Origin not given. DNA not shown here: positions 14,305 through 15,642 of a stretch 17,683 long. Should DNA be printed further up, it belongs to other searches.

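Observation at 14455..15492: Cytoplasmic GH5-like gene with apparently degenerate catalytic motifs inserted into the conserved holB-ricT-rsmI neighbourhood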

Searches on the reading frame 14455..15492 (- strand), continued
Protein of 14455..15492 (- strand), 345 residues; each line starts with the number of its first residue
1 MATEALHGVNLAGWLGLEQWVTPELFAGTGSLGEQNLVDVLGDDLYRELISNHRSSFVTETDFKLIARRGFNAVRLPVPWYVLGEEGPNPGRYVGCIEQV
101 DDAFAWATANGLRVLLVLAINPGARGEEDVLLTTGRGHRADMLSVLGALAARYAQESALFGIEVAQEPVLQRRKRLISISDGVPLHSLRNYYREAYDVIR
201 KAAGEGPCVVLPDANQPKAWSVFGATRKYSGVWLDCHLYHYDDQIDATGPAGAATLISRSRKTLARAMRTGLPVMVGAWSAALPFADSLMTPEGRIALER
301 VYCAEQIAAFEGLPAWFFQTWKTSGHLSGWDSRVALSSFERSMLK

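Call 21: search_protein_representatives(protein=window:14455-15492:-)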
Query: 345 residues. Proteins with E-value up to 0.001 (for the whole library): 1743; up to 1e-10: 584; up to 1e-30: 45. The best 150 are listed.
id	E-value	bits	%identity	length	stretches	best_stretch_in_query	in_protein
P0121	1.3e-107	376.2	52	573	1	5-344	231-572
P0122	1.2e-102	359.9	50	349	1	3-344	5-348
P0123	2.0e-102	359.1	49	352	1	1-344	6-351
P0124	1.3e-101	356.5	50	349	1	2-344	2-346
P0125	1.3e-98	346.7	49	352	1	6-344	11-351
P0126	1.0e-96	340.4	47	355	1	1-344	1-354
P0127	5.7e-96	337.9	56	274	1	74-344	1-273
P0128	2.8e-93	329.1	50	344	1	3-343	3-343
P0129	2.3e-72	260.3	40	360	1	6-344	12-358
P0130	5.0e-68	246.0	55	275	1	139-344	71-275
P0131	6.9e-66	239.0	38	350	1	2-344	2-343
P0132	5.2e-64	232.8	61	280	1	1-172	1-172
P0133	3.8e-62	226.7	57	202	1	1-194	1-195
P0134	6.9e-60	219.3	60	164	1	183-344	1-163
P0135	1.7e-50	188.4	69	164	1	4-127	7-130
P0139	1.8e-42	162.0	36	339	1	5-336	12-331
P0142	7.3e-41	156.7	37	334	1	5-335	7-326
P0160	5.5e-33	130.8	41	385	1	5-316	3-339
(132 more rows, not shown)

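Call 23: find_encoding_contigs(protein=P0129, flank=6000, max_places=4)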
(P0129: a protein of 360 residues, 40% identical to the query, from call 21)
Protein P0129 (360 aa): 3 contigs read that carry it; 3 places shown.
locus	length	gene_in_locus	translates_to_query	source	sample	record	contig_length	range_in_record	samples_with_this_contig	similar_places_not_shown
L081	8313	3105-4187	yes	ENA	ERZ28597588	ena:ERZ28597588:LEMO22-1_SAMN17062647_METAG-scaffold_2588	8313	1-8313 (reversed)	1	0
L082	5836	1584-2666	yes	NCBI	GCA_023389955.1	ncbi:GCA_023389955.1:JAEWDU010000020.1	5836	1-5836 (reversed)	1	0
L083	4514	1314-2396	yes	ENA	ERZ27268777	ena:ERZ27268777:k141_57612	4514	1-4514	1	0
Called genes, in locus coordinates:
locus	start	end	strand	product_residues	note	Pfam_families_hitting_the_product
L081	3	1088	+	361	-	?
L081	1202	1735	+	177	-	-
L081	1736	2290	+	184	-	-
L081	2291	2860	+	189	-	PF16697:Yop-YscD_cpl, PF00498:FHA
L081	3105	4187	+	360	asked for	PF00150:Cellulase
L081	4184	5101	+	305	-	PF00590:TP_methylase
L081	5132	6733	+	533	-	PF00133:tRNA-synt_1, PF01406:tRNA-synt_1e, PF09334:tRNA-synt_1g, PF00133:tRNA-synt_1, PF19303:Anticodon_3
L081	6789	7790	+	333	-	PF01026:TatD_DNase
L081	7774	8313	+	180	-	?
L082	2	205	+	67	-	?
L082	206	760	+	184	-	-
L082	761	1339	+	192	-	PF16697:Yop-YscD_cpl, PF00498:FHA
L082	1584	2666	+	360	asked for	PF00150:Cellulase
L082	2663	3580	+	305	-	PF00590:TP_methylase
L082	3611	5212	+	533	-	PF00133:tRNA-synt_1, PF01406:tRNA-synt_1e, PF09334:tRNA-synt_1g, PF00133:tRNA-synt_1, PF19303:Anticodon_3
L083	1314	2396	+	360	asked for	PF00150:Cellulase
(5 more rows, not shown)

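Call 24: fold_search(model_id=the predicted structure, library=pdb)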
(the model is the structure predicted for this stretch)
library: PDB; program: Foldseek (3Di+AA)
matches with E <= 10: 1929; with E <= 0.001: 917
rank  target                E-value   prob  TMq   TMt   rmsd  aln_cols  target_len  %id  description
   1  6zb9_A                2.8e-25  1.00  0.81  0.76   5.5       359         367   25  Exo-beta-1,3-glucanase from moose rumen microbiome, wild type (released 2021-01-13)
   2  6zb8_A                1.4e-24  1.00  0.84  0.79   4.5       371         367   24  Exo-beta-1,3-glucanase from moose rumen microbiome, active site mutant E167Q/E295Q (released 2021-01-13)
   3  6zb8_B                2.5e-24  1.00  0.79  0.74   5.2       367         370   24  Exo-beta-1,3-glucanase from moose rumen microbiome, active site mutant E167Q/E295Q (released 2021-01-13)
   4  6zb9_B                7.0e-24  1.00  0.80  0.74   5.2       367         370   24  Exo-beta-1,3-glucanase from moose rumen microbiome, wild type (released 2021-01-13)
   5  8z2y                  4.4e-23  1.00  0.78  0.71   3.4       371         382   28  High-resolution crystal structure of exo-beta-(1,3)-glucanase from Aspergillus oryzae (AoBgl) as a complex with glucose (released 2024-11-06)
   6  8z2x_A                9.6e-23  1.00  0.81  0.73   3.5       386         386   29  Crystal structure of exo-beta-(1,3)-glucanase from Aspergillus oryzae (AoBgl) as a complex with cellobiose (released 2024-11-06)
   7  8z2w                  1.0e-22  1.00  0.79  0.71   3.4       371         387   28  Crystal structure of apo- exo-beta-(1,3)-glucanase from Aspergillus oryzae (AoBgl) (released 2024-11-06)
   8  4m80                  3.0e-21  1.00  0.77  0.68   4.1       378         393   22  The structure of E292S glycosynthase variant of exo-1,3-beta-glucanase from Candida albicans at 1.85A resolution (released 2014-06-25)
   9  3o6a                  3.0e-21  1.00  0.80  0.71   4.4       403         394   22  F144Y/F258Y Double Mutant of Exo-beta-1,3-glucanase from Candida albicans at 2 A (released 2010-09-15)
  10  1eqp                  3.2e-21  1.00  0.79  0.70   4.2       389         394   22  EXO-B-(1,3)-GLUCANASE FROM CANDIDA ALBICANS (released 2001-02-28)
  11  2pbo                  4.1e-21  1.00  0.77  0.68   4.1       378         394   22  E27Q mutant of EXO-B-(1,3)-Glucanase from Candida Albicans at 1.85 A (released 2008-04-01)
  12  2pf0                  5.2e-21  1.00  0.80  0.71   4.3       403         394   21  F258I mutant of EXO-B-(1,3)-GLUCANASE FROM CANDIDA ALBICANS at 1.9 A (released 2008-04-01)
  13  2pc8                  1.3e-20  1.00  0.81  0.71   4.3       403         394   21  E292Q mutant of EXO-B-(1,3)-Glucanase from Candida Albicans in complex with two separately bound glucopyranoside units a (released 2008-04-01)
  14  1cz1                  2.0e-20  1.00  0.77  0.68   3.8       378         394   23  EXO-B-(1,3)-GLUCANASE FROM CANDIDA ALBICANS AT 1.85 A RESOLUTION (released 2000-01-03)
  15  3n9k_A                3.1e-20  1.00  0.81  0.71   4.2       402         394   22  F229A/E292S Double Mutant of Exo-beta-1,3-glucanase from Candida albicans in Complex with Laminaritriose at 1.7 A (released 2010-09-15)
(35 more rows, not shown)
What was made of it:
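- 14455..15492 (-): GH5-like pseudo-glycosidase gene, 345 aa, predicted (beta/alpha)8 barrel. Key codons: Arg75, Ala119 (was His), Gln166-Glu167-Pro168 (was Asn-Glu-Pro), His237-x-Tyr239, Ala278 (was nucleophile Glu), Gln319 (was Trp). Foldseek top hits are 6zb9, 8z2w and Candida Exg (call 24).
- On Glycoside hydrolase family 5 (sequence/fold family, Pfam PF00150): The Foldseek top 50 are all GH5 (call 24).
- Its best structural matches are exo-beta-1,3-glucanases (call 24).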

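Call 25: find_encoding_contigs(protein=P0139, flank=5000, max_places=3)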
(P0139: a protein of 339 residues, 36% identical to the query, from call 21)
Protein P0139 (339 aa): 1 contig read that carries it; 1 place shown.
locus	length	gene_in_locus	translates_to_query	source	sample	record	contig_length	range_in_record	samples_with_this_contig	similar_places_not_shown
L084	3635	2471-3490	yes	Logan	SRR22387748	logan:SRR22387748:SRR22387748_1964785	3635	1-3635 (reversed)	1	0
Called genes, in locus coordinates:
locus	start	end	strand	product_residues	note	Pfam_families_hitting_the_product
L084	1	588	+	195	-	?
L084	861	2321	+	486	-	PF07690:MFS_1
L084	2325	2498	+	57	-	-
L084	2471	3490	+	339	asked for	PF00150:Cellulase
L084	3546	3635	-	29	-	?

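Call 26: find_encoding_contigs(protein=P0142, flank=5000, max_places=3)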
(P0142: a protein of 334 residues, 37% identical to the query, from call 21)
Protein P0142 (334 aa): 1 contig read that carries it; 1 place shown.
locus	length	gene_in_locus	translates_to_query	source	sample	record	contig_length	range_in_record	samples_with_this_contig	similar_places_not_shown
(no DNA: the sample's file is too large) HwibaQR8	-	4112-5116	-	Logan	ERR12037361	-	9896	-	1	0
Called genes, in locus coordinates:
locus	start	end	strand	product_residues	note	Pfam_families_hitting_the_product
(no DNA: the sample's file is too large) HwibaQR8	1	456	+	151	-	?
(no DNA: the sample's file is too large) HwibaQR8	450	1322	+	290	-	-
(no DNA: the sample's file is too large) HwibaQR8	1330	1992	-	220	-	PF00027:cNMP_binding, PF13545:HTH_Crp_2, PF00325:Crp, PF13412:HTH_24 (weak)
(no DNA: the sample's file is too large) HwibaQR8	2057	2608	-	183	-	PF01569:PAP2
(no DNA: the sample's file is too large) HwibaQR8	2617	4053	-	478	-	PF00929:RNase_T, PF13482:RNase_H_2 (faint), PF01541:GIY-YIG (weak), PF27096:UvrC_M, PF27115:Cho_C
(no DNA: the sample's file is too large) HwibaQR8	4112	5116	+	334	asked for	PF00150:Cellulase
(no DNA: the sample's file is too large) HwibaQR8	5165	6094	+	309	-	PF00005:ABC_tran, PF13304:AAA_21 (weak)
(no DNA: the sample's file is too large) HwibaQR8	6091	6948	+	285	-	PF10920:DUF2705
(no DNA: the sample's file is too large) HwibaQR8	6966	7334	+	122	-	-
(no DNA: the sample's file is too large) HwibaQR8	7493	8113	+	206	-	PF13023:HD_3, PF12917:YfbR-like, PF01966:HD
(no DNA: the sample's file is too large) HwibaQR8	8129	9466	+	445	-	PF00083:Sugar_tr (weak), PF06609:TRI12 (weak), PF07690:MFS_1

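Call 27: find_encoding_contigs(protein=P0131, flank=5000, max_places=3)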
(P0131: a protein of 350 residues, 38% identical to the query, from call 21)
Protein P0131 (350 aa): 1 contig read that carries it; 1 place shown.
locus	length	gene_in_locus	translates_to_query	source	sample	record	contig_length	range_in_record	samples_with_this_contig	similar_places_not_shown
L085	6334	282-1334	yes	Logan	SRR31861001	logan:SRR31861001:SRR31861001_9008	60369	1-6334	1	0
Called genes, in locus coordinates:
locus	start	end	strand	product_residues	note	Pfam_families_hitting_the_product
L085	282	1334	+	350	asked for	-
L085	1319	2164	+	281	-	PF00590:TP_methylase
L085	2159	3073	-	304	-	PF00126:HTH_1, PF03466:LysR_substrate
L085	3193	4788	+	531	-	PF00133:tRNA-synt_1, PF01406:tRNA-synt_1e (weak), PF09334:tRNA-synt_1g, PF00133:tRNA-synt_1, PF19303:Anticodon_3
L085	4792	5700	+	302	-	PF00398:RrnaAD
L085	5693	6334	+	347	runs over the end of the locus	PF01026:TatD_DNase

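Call 28: list_cluster_members(proteins=[P0129, P0131, P0121, P0122, P0123, P0124, P0125, P0126, P0128, P0001])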
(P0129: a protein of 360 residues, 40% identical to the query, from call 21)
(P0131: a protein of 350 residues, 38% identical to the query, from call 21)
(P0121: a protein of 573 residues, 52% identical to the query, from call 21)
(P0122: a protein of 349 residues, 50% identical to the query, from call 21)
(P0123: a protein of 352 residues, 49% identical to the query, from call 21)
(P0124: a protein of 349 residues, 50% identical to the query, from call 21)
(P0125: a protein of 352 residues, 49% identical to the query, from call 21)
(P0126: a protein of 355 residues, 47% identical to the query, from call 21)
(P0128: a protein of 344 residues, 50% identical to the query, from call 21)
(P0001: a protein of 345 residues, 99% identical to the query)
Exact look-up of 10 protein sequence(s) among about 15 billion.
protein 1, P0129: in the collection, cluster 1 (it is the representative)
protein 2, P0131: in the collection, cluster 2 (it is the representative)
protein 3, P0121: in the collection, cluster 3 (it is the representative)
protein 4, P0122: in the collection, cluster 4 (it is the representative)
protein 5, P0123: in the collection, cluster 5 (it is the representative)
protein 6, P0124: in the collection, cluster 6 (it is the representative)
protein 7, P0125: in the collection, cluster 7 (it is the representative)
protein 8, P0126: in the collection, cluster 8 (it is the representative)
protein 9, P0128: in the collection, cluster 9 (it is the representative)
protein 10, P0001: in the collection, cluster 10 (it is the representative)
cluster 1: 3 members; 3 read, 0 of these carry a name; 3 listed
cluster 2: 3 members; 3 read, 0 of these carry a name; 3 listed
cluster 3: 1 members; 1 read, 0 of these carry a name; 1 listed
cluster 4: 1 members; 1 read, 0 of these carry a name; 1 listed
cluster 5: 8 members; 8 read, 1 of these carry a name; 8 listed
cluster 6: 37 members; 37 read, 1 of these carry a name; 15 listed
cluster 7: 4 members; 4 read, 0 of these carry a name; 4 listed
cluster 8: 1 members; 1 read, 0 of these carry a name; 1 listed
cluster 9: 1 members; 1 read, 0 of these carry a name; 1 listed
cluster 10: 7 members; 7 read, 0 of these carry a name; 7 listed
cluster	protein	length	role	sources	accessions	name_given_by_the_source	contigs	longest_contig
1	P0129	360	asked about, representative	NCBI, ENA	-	-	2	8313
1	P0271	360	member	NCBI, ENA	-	-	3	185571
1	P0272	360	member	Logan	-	-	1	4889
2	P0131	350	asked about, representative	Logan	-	-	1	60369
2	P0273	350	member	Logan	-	-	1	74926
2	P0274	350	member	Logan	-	-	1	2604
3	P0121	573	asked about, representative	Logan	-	-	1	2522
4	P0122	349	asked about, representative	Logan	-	-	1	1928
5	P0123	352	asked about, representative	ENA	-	-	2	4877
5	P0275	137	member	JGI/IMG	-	glucan 1,3-beta-glucosidase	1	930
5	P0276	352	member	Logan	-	-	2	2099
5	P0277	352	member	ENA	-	-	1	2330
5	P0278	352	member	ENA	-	-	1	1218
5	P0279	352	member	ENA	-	-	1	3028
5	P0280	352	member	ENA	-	-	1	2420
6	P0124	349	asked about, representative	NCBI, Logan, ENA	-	-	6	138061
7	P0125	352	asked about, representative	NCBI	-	-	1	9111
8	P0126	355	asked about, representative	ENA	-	-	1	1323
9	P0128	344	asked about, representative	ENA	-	-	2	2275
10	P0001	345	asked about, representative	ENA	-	-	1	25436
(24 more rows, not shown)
